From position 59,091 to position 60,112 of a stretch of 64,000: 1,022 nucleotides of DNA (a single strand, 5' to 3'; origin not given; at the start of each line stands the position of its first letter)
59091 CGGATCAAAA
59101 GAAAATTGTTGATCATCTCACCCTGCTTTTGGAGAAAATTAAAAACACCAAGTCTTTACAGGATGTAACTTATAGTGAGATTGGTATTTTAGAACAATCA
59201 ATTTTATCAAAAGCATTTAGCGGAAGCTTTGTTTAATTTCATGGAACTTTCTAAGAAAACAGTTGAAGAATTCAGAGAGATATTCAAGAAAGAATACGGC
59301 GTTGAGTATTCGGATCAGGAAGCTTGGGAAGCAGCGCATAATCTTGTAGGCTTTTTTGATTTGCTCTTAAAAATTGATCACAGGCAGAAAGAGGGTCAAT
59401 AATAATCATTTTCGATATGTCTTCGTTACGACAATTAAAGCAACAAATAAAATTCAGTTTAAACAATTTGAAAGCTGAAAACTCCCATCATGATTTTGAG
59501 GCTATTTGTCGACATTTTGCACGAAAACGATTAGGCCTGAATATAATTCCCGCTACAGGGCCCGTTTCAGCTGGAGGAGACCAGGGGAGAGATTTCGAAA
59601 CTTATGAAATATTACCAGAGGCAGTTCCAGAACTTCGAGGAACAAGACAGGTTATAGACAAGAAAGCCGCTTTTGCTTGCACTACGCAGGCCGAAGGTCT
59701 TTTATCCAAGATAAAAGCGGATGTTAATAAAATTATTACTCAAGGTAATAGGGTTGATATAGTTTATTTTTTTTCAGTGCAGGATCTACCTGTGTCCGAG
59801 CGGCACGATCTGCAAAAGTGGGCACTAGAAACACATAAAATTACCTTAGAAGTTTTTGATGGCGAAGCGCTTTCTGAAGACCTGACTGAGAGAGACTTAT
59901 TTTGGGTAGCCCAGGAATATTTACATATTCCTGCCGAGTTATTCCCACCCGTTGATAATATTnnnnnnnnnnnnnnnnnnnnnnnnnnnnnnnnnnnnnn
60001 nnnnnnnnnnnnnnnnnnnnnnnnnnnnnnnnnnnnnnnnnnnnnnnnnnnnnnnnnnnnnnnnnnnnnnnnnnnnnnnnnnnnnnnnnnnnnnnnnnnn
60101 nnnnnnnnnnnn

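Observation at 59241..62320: Large uncharacterised Mrr-like-nuclease protein plus a 53-aa partner fused onto the 3' end of a Type I R-M operon: candidate novel defence module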

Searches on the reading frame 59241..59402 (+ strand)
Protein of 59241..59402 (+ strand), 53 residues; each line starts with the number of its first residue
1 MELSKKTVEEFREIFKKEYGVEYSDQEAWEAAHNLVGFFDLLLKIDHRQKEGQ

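Call 3: search_protein_families(library=pfam, proteins=[window:59241-59402:+], max_evalue=0.1)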
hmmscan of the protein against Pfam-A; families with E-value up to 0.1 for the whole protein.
window:59241-59402:+ (53 aa): 1 family
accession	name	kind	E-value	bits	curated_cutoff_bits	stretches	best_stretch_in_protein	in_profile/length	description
PF20046.4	DUF6448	-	0.057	13.8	27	1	5-53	26-71/147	Family of unknown function (DUF6448)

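Call 4: search_protein_families(library=padloc, proteins=[window:59241-59402:+], max_evalue=1)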
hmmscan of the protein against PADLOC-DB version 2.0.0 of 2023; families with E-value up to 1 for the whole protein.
window:59241-59402:+ (53 aa): 0 families

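Call 5: search_protein_families(library=ncbifam, proteins=[window:59241-59402:+], max_evalue=1)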
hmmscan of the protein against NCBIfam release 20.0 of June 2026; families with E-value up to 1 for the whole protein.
window:59241-59402:+ (53 aa): 1 family
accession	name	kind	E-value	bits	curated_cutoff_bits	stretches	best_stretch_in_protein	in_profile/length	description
NF003508.0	PRK05170.2-6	equivalog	0.11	12.4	286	1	9-46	5-41/152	YcgN family cysteine cluster protein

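Call 92: search_dna_similar(query=window:59241-59399:+, collection=plasmids, mode=protein, max_evalue=1, max_rows=15)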
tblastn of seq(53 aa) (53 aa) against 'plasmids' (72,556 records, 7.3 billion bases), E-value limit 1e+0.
No match.

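Call 93: find_homologous_proteins(query=window:59241-59399:+, max_evalue=0.01)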
Query seq(53 aa) (53 aa): 43 proteins with E <= 0.01 among 43 candidates.
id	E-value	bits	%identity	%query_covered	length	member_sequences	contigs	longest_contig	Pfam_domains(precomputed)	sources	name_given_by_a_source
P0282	9.6e-27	109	98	100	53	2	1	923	-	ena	-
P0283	5.8e-22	94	83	100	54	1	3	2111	-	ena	-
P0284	9.5e-22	93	84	94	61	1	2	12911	-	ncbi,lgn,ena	ncbi:MAG: hypothetical protein AAB922_01930 [Patescibacteria group bacterium]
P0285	4.0e-21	91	79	100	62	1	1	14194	-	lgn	-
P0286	1.0e-19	87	81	98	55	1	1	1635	-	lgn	-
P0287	6.2e-19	84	80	94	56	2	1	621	-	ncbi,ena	-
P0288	3.3e-18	82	75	96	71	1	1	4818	-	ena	-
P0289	5.6e-18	81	70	94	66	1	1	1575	-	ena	-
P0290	1.2e-17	80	68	94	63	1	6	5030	-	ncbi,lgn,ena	-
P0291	8.6e-17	78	73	91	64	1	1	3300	-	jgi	jgi:hypothetical protein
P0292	3.7e-16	76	74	89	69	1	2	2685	-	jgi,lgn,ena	-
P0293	6.0e-16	75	72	89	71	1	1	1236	-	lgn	-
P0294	7.9e-16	75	70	94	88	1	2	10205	-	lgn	-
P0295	1.3e-15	74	70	89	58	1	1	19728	-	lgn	-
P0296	4.9e-14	69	70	87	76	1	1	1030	-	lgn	-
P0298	8.3e-13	65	61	92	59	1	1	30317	-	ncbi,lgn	-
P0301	6.6e-12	63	62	94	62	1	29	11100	-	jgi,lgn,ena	-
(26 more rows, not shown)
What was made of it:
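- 59241..59402 (+): 53-aa ORF: a member of a small-protein family seen only in Patescibacteria/metagenome records; an independent junction gene, not a partner of the large protein. 43 homologous clusters (call 93).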

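Call 94: find_encoding_contigs(protein=P0298, flank=6000, max_places=2)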
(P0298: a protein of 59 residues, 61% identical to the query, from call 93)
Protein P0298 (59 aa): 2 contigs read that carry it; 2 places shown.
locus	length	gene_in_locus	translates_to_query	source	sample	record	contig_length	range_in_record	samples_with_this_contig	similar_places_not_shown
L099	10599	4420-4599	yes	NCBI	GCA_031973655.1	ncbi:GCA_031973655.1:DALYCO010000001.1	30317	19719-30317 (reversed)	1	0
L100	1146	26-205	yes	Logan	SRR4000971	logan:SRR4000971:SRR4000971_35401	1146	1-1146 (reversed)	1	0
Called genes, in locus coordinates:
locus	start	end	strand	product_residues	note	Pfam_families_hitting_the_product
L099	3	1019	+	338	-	?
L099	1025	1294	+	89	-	-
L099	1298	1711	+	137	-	-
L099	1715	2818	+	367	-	-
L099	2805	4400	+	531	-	-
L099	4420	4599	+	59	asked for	-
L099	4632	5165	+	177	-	PF00300:His_Phos_1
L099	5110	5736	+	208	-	PF00561:Abhydrolase_1, PF06821:Ser_hydrolase, PF12697:Abhydrolase_6 (weak), PF12146:Hydrolase_4 (weak)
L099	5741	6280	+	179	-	PF00293:NUDIX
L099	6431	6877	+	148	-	-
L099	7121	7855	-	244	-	PF00535:Glycos_transf_2, PF10111:Glyco_tranf_2_2, PF13506:Glyco_transf_21, PF13641:Glyco_tranf_2_3, PF13632:Glyco_trans_2_3 (weak)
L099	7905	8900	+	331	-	-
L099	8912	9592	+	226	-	PF00005:ABC_tran, PF00931:NB-ARC (faint), PF02463:SMC_N, PF13304:AAA_21 (weak)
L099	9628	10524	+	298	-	PF18075:FtsX_ECD, PF02687:FtsX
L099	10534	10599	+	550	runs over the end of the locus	PF06418:CTP_synth_N, PF00117:GATase, PF07722:Peptidase_C26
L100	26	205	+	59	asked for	-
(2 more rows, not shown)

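Call 95: find_encoding_contigs(protein=P0285, flank=6000, max_places=2)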
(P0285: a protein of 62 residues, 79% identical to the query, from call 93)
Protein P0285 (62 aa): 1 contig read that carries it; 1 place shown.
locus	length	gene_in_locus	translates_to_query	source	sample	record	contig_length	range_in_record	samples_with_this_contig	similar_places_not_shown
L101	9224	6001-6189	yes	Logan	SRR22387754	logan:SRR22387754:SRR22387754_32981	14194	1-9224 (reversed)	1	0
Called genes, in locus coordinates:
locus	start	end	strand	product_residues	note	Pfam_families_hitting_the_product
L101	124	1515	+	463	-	-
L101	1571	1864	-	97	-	-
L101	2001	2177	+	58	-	PF12728:HTH_17, PF00376:MerR, PF13411:MerR_1 (weak)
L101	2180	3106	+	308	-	PF01555:N6_N4_Mtase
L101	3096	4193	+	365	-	PF01555:N6_N4_Mtase, PF01170:UPF0020 (faint), PF01555:N6_N4_Mtase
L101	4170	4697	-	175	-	-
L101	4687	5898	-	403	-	-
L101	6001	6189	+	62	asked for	-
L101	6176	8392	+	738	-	PF07693:KAP_NTPase, PF13191:AAA_16 (weak), PF13401:AAA_22 (weak)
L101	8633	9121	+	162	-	PF13302:Acetyltransf_3, PF13420:Acetyltransf_4, PF00583:Acetyltransf_1, PF13673:Acetyltransf_10, PF13508:Acetyltransf_7, PF08445:FR47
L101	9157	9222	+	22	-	?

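Call 96: find_encoding_contigs(protein=P0301, flank=6000, max_places=4)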
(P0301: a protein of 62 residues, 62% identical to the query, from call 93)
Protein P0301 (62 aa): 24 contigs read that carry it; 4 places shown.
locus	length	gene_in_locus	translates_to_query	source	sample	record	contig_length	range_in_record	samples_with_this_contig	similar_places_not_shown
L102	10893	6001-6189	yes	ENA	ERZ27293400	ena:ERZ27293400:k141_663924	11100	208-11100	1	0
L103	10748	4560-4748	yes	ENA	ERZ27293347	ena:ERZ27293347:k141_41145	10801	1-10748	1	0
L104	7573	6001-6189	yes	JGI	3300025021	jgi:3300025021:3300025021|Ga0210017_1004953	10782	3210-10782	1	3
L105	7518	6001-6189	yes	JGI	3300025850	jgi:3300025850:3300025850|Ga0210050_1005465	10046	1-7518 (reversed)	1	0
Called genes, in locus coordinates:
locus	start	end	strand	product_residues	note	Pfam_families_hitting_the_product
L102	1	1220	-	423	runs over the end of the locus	-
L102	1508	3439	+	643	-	PF01555:N6_N4_Mtase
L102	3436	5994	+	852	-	PF04851:ResIII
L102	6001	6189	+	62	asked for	-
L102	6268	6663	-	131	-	-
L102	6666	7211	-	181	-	PF13274:SocA_Panacea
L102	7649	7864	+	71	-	PF13560:HTH_31 (weak), PF12844:HTH_19, PF01381:HTH_3, PF13443:HTH_26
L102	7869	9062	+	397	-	PF01555:N6_N4_Mtase, PF01170:UPF0020 (faint)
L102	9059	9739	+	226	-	PF09520:HinfI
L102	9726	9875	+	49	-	PF09520:HinfI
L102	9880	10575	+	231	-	-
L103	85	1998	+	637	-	PF01555:N6_N4_Mtase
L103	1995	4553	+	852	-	PF04851:ResIII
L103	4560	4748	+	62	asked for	-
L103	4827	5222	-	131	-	-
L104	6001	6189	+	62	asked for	-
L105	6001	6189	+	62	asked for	-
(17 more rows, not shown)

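Call 97: find_encoding_contigs(protein=P0284, flank=6000, max_places=2)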
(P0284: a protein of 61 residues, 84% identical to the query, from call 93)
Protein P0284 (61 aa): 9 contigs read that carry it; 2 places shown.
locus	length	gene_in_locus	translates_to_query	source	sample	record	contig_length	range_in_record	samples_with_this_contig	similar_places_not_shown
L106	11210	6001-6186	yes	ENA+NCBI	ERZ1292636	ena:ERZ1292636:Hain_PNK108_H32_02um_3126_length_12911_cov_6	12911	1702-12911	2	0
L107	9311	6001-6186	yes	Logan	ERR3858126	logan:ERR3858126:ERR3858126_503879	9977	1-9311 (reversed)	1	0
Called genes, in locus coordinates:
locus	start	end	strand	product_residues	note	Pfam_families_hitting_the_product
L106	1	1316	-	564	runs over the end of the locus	PF00239:Resolvase, PF07508:Recombinase, PF13408:Zn_ribbon_recom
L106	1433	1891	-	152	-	-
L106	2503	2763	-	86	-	PF18903:DUF5659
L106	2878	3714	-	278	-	-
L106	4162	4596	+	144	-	-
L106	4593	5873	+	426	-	PF01471:PG_binding_1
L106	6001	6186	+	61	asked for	-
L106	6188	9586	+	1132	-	-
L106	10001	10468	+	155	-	PF00293:NUDIX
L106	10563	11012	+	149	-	PF00293:NUDIX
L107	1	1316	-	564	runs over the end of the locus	PF00239:Resolvase, PF07508:Recombinase, PF13408:Zn_ribbon_recom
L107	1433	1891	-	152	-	-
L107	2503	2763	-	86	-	PF18903:DUF5659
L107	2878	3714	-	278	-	-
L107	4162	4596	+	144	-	-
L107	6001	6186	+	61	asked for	-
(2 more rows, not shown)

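Call 98: find_encoding_contigs(protein=P0295, flank=6000, max_places=2)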
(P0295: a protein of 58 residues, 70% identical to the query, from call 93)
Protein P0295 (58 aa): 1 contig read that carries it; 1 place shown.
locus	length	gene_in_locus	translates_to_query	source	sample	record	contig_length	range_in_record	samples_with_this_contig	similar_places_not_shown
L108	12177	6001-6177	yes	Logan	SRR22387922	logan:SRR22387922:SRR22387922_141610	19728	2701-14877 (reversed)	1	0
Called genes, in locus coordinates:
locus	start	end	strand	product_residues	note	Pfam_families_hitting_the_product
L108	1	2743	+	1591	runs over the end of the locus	PF13086:AAA_11, PF13245:AAA_19 (faint), PF13604:AAA_30 (faint), PF13086:AAA_11 (weak), PF13087:AAA_12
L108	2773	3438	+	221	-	PF13280:WYL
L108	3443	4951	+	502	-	PF11074:DUF2779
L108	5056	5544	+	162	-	PF10881:DUF2726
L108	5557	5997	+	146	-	-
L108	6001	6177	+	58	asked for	-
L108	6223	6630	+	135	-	-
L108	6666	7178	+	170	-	PF06414:Zeta_toxin (faint)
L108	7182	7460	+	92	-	-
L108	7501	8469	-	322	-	PF02618:YceG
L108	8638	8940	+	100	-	-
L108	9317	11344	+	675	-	-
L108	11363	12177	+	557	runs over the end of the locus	PF25199:nSTAND_NTPase5 (weak), PF01637:ATPase_2 (faint), PF13191:AAA_16, PF00158:Sigma54_activat, PF00004:AAA, PF07724:AAA_2, PF07728:AAA_5, PF10431:ClpB_D2-small, +10 more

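Call 100: search_protein_families(library=pfam, proteins=[L106:6188-9583:+, L099:2805-4397:+, L099:1715-2815:+, L101:6176-8389:+, L108:5557-5994:+, L108:6223-6627:+], max_evalue=0.01)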
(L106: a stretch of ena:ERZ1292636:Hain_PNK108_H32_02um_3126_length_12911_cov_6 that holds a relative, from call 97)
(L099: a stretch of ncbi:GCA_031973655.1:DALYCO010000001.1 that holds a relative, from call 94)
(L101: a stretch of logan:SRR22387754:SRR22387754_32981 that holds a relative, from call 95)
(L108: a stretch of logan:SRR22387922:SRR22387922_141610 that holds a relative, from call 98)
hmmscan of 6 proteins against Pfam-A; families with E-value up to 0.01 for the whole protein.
L106:6188-9583:+ (1132 aa): 0 families

L099:2805-4397:+ (531 aa): 2 families
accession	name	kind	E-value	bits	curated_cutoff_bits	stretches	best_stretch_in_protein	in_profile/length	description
PF08722.17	Tn7_TnsA-like_N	-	0.00016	22.6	26.5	1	432-496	8-75/85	TnsA-like endonuclease N terminal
PF19778.5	RE_endonuc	-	0.00047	20.4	23.4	1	402-488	2-83/108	Endonuclease domain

L099:1715-2815:+ (367 aa): 2 families
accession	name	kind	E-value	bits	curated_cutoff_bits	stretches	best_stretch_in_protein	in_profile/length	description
PF04851.21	ResIII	-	1e-16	61.7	22.5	1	93-333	8-163/164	Type III restriction enzyme, res subunit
PF00270.35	DEAD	-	0.0056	16.9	26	0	136-195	17-70/167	DEAD/DEAH box helicase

L101:6176-8389:+ (738 aa): 4 families
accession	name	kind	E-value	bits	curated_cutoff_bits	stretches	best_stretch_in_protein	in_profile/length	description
PF07693.20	KAP_NTPase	-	1.2e-56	192.6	20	1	41-319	3-288/293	KAP family P-loop domain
PF13401.12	AAA_22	-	1.1e-07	32.6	27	1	61-213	8-111/130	AAA domain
PF13191.12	AAA_16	-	6.1e-07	30.5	32.6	1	44-212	10-159/167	AAA ATPase domain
PF20693.3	YobI-ATPase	-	0.0014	18.7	27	0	178-250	197-267/363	YobI-like P-loop NTPase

L108:5557-5994:+ (146 aa): 0 families

L108:6223-6627:+ (135 aa): 0 families

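Call 103: search_protein_families(library=phrogs, proteins=[window:59241-59399:+, L106:6188-9583:+], max_evalue=0.01)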
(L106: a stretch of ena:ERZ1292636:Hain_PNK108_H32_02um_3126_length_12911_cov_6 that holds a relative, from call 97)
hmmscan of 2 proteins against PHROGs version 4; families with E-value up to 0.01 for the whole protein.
window:59241-59399:+ (53 aa): 1 family
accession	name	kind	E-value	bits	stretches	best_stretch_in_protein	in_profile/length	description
phrog_36363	-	unknown function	0.0032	18.1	1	8-35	7-34/43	-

L106:6188-9583:+ (1132 aa): 0 families
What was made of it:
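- Tried and rejected: Family scans of the full protein: Pfam, NCBIfam, PADLOC and PHROGs found nothing (calls 3-5, 103).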

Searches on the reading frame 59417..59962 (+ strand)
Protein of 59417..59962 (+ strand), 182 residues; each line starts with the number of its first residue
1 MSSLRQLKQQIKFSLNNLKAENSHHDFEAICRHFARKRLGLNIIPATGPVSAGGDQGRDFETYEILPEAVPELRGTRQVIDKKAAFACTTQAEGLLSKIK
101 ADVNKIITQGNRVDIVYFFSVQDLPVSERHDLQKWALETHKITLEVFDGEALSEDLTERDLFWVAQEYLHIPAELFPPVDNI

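Call 40: search_solved_structures(query=A3, max_evalue=10, show_alignments=3)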
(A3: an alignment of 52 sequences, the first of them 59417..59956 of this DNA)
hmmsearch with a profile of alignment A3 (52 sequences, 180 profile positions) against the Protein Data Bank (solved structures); distinct sequences matched with E-value up to 10: 2.
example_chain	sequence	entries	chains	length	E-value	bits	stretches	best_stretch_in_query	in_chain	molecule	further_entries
7sq3_A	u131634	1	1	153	1.2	12.3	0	4-28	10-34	Designed trefoil knot protein, variant 1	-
2flh_A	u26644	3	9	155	1.2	12.2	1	97-160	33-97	cytokinin-specific binding protein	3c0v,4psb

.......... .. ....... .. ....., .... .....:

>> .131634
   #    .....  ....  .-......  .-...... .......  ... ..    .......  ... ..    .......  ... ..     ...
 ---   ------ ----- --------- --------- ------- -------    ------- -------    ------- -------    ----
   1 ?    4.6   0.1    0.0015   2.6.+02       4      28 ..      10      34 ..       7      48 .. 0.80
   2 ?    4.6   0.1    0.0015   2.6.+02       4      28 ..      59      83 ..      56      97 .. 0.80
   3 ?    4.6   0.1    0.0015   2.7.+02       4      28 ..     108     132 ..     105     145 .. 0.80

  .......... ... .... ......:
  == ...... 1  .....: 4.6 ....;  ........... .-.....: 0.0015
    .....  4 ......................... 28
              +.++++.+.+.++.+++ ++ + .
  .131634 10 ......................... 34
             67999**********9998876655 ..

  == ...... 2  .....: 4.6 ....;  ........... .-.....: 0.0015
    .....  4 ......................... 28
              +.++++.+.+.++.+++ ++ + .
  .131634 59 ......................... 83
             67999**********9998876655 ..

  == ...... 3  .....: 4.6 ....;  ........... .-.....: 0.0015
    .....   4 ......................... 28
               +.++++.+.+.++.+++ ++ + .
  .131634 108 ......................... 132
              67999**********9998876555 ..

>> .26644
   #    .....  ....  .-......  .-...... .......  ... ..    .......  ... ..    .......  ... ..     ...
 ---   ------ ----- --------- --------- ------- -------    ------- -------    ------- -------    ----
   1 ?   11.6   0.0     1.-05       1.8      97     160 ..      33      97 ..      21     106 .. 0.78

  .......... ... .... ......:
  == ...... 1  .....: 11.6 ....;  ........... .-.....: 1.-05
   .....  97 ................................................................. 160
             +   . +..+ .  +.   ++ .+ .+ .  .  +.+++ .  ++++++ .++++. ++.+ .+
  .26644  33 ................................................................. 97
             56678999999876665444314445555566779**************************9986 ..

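Call 41: search_protein_families(library=pfam, alignment_id=A3, max_evalue=10)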
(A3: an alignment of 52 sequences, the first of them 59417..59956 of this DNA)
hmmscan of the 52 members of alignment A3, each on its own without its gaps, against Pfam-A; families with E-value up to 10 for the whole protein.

A. member 1, window:59417-59956:+ (180 aa): 0 families

B. families by the number of members that match (of 52 scanned): 19 families
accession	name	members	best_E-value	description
PF23064.1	CUB_M02D8_5_5th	3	0.018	M02D8_5-like, fifth CUB domain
PF20107.4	DUF6497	2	0.1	Family of unknown function (DUF6497)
PF05417.16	Peptidase_C41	1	0.0074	Hepatitis E cysteine protease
PF11474.14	TEN_TERT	1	0.014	Telomerase reverse transcriptase, TEN domain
PF07996.16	T4SS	1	0.018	Type IV secretion system proteins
PF24574.2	Nm-ACP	1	0.065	ACP-like domain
PF06131.16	DUF963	1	0.083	Schizosaccharomyces pombe repeat of unknown function (DUF963)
PF23437.1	DUF7122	1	0.11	Family of unknown function (DUF7122)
PF21956.1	DUF6922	1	0.13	Family of unknown function (DUF6922)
PF20006.4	fvmYukDl_N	1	0.14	YukD-like N-terminal domain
PF19888.4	DUF6361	1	0.15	Family of unknown function (DUF6361)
PF24069.1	DUF7364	1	0.16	Family of unknown function (DUF7364)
PF25278.1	DUF7872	1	0.17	Domain of unknown function (DUF7872)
PF21701.3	GLOD4_C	1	0.18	Glyoxalasedomain-containing protein 4-like, C-terminal domain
PF22427.2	SMMA_C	1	0.18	Maltogenic amylase, C-terminal domain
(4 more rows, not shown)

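Call 69: predict_structure(alignment_id=A5)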
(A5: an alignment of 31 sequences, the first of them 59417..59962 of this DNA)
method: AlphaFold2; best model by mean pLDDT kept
length: 182 residues; sequences in the alignment: 31
mean_pLDDT: 76.4   pTM: 0.72
mean pLDDT of the five models: 76.4, 75.7, 73.9, 72.7, 72.1
residues with pLDDT >= 90: 68; 70-90: 61; 50-70: 15; < 50: 38
segments of 3 or more residues with pLDDT < 50: 44-80
pLDDT, mean of each block of 10 residues (from residue 1): 84 89 84 80 45 36 42 43 79 89 84 85 93 95 92 91 92 79 48
secondary structure, 60 per line:
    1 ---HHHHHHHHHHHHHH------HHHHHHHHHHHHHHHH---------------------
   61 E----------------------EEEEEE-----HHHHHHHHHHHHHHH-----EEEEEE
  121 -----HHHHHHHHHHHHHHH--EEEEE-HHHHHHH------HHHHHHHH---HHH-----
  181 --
elements in order: H4-17 H24-39 E84-89 H95-109 E115-120 H126-140 E143-147 H149-155 H162-169
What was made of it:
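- On Mrr-like PD-(D/E)xK nuclease (Mrr_cat, PF04471): Caveat: residues 44-80 have low confidence (call 69).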
